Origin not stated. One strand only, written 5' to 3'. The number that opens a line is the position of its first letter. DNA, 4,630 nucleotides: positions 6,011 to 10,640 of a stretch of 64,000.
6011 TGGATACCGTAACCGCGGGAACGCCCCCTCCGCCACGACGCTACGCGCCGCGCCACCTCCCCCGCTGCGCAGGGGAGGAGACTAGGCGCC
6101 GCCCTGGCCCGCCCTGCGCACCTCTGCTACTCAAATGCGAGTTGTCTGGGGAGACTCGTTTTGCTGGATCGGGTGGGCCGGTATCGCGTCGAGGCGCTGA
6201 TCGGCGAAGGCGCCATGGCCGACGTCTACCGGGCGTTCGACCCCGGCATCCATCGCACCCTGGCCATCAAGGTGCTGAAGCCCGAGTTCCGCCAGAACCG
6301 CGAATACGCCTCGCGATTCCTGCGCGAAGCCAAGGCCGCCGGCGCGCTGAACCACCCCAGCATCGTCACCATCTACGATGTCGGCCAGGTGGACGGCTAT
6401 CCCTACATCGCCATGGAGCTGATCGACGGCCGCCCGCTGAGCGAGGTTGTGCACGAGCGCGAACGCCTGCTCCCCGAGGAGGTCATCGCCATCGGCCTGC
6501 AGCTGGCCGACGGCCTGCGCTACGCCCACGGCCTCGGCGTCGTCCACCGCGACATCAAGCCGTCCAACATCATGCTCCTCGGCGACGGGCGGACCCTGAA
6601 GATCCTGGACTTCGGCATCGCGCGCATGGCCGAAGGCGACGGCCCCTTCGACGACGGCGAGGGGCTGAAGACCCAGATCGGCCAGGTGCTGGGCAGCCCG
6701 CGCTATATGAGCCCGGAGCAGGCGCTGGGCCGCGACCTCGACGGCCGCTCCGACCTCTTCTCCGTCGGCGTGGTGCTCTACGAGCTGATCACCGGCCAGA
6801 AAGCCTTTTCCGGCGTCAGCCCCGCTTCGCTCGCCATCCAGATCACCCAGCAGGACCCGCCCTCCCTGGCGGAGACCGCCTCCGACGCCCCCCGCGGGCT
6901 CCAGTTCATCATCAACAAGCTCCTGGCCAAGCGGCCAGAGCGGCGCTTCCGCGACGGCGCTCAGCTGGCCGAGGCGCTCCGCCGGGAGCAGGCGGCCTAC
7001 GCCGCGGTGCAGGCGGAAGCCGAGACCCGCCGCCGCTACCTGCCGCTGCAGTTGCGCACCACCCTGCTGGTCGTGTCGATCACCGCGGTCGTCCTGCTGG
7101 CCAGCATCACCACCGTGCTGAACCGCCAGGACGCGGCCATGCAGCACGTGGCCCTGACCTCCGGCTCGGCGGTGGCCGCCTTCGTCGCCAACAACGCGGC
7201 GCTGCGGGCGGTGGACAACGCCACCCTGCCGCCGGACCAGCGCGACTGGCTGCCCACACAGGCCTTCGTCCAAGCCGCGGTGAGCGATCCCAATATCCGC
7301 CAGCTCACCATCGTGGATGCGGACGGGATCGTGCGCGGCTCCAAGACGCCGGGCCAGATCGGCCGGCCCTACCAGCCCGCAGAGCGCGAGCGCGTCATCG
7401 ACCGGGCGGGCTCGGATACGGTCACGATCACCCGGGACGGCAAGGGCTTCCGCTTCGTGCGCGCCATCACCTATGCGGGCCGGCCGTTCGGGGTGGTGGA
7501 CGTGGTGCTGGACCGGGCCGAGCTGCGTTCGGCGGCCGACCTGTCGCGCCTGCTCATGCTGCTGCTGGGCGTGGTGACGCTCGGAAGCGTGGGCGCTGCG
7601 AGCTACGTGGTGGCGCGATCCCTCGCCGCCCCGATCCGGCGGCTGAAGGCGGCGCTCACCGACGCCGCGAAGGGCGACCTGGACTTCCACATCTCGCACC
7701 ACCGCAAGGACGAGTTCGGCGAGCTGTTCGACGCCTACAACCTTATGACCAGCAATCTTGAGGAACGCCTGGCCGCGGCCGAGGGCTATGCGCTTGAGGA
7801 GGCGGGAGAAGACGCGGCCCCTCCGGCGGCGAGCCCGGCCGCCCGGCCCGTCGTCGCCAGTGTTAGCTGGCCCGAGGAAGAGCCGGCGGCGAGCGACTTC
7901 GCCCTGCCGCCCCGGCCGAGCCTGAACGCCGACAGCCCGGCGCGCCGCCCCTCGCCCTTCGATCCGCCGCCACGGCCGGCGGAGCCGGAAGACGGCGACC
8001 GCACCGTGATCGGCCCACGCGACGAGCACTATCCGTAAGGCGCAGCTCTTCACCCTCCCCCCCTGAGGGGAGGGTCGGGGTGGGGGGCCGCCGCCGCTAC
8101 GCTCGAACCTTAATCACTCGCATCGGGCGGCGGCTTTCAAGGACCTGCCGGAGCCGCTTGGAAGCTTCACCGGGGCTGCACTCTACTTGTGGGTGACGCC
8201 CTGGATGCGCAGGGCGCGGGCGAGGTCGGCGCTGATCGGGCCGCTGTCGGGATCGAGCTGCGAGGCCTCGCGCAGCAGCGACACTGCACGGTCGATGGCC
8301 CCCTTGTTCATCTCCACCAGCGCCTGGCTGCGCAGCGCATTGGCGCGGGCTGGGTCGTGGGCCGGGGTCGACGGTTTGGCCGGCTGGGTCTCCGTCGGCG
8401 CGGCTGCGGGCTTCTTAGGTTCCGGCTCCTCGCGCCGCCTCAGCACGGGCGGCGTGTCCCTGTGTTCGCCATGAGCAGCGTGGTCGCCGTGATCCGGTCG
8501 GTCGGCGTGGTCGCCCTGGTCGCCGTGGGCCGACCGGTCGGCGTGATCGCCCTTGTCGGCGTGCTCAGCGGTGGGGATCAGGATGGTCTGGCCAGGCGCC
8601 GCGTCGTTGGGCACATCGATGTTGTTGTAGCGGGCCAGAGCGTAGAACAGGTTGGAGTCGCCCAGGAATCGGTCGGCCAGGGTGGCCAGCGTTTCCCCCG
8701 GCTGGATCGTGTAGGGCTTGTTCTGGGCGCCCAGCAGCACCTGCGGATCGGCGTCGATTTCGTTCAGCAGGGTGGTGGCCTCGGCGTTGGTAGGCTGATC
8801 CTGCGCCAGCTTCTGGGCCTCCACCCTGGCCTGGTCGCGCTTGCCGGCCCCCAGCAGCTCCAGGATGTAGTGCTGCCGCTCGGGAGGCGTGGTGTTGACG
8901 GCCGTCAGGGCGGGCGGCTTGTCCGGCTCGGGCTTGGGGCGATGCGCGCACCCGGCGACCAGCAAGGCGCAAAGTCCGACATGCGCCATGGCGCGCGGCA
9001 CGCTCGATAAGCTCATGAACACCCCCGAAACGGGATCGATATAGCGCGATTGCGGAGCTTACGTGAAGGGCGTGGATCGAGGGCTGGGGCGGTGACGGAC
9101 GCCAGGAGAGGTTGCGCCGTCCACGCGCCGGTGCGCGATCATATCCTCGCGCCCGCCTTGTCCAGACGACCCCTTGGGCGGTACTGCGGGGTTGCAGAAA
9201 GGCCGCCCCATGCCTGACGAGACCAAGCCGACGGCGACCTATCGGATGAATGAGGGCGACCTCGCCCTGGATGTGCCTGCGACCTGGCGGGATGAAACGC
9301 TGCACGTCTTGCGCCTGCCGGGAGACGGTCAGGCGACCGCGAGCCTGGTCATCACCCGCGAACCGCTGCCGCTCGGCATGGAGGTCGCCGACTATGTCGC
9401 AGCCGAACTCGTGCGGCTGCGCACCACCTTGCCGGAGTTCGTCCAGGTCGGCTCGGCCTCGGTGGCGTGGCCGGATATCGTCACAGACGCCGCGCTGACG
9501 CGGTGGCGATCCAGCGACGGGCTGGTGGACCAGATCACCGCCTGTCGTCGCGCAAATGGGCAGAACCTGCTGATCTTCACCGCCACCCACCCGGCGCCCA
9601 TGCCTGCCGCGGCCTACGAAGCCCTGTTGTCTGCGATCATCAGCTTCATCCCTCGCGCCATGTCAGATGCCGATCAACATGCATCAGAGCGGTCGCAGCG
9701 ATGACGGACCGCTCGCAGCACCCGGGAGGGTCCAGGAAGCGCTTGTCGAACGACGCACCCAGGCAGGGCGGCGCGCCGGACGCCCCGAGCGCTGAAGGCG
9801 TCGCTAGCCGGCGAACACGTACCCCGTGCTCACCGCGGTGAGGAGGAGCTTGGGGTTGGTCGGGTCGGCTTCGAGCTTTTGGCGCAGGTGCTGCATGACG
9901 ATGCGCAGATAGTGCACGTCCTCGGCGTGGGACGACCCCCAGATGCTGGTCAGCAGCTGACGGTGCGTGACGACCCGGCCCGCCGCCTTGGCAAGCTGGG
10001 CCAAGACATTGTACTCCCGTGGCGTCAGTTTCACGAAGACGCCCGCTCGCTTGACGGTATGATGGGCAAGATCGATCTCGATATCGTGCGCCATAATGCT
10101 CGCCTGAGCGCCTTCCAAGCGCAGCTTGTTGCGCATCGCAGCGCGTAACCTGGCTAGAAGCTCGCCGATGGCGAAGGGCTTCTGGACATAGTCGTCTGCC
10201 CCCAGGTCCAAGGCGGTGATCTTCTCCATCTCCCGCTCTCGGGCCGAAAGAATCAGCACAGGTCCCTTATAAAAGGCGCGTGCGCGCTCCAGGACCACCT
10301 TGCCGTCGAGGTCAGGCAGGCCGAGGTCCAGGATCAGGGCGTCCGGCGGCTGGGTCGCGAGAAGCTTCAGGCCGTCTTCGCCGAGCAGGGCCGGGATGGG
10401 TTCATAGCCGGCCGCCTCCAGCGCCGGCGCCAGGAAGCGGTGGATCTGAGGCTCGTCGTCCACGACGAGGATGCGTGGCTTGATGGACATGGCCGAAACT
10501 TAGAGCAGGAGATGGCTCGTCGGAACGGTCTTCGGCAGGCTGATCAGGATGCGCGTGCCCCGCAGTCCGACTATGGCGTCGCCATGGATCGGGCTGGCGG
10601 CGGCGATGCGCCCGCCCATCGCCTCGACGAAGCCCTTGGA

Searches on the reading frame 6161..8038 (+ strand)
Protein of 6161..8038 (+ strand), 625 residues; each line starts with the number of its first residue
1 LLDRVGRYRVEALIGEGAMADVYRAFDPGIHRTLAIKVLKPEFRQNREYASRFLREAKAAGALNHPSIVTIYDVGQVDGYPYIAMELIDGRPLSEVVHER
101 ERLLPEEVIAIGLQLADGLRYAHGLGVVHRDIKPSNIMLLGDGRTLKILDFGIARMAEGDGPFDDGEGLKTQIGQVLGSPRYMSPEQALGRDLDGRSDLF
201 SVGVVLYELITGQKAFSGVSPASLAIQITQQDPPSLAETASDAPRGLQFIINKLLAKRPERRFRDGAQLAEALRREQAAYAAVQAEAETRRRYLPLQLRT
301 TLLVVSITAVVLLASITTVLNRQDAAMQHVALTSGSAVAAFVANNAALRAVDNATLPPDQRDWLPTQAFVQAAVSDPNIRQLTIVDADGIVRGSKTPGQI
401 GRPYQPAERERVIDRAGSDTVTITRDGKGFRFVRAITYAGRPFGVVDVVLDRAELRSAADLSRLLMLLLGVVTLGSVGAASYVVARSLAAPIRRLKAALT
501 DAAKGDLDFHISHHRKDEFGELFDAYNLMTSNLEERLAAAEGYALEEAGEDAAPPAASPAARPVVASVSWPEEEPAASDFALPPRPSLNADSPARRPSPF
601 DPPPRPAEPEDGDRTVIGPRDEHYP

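Call 11: search_protein_families(library=pfam, proteins=[window:6161-8038:+], max_evalue=0.001)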
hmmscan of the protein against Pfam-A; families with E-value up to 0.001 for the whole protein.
window:6161-8038:+ (625 aa): 5 families
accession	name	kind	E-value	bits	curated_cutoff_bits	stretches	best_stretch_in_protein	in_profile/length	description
PF00069.31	Pkinase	-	1.1e-46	159.8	31.7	1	8-263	1-252/263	Protein kinase domain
PF07714.23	PK_Tyr_Ser-Thr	-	6.8e-31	107.9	23.1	1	11-262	4-248/258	Protein tyrosine and serine/threonine kinase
PF00672.30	HAMP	-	1.1e-11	45.3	25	1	483-535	1-53/53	HAMP domain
PF01636.29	APH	-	1.5e-05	25.4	23.2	0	15-116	6-105/239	Phosphotransferase enzyme family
PF03109.22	ABC1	-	5.1e-05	23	22.9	1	80-156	142-216/244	ABC1 atypical kinase-like domain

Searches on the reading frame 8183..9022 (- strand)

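Call 11: search_protein_families(library=pfam, proteins=[window:8183-9022:-], max_evalue=0.001)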
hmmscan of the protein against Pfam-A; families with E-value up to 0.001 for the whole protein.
window:8183-9022:- (279 aa): 3 families
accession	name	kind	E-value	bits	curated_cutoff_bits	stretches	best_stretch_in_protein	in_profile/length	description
PF01476.26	LysM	-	1.4e-08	35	20.9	1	104-150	1-43/43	LysM domain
PF14559.12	TPR_19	-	7.6e-06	26.6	25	1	241-271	5-35/68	Tetratricopeptide repeat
PF13428.12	TPR_14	-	3.4e-05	24.6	23.5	0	228-269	2-43/44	Tetratricopeptide repeat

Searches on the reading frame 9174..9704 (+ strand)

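Call 11: search_protein_families(library=pfam, proteins=[window:9174-9704:+], max_evalue=0.001)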
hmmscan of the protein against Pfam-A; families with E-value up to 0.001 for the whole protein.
window:9174-9704:+ (176 aa): 1 family
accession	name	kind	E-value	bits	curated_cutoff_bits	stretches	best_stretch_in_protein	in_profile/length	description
PF08786.17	DcrB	-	4.9e-22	78.8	27.2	1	31-155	3-125/127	DcrB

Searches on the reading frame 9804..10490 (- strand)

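Call 11: search_protein_families(library=pfam, proteins=[window:9804-10490:-], max_evalue=0.001)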
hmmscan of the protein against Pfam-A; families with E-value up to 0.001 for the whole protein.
window:9804-10490:- (228 aa): 2 families
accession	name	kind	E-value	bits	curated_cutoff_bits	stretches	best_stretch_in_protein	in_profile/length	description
PF00072.30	Response_reg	-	3.9e-21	75.7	30.2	1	7-115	1-110/111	Response regulator receiver domain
PF00486.34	Trans_reg_C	-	1.1e-18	67.5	26.2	1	153-226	4-77/77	Transcriptional regulatory protein, C terminal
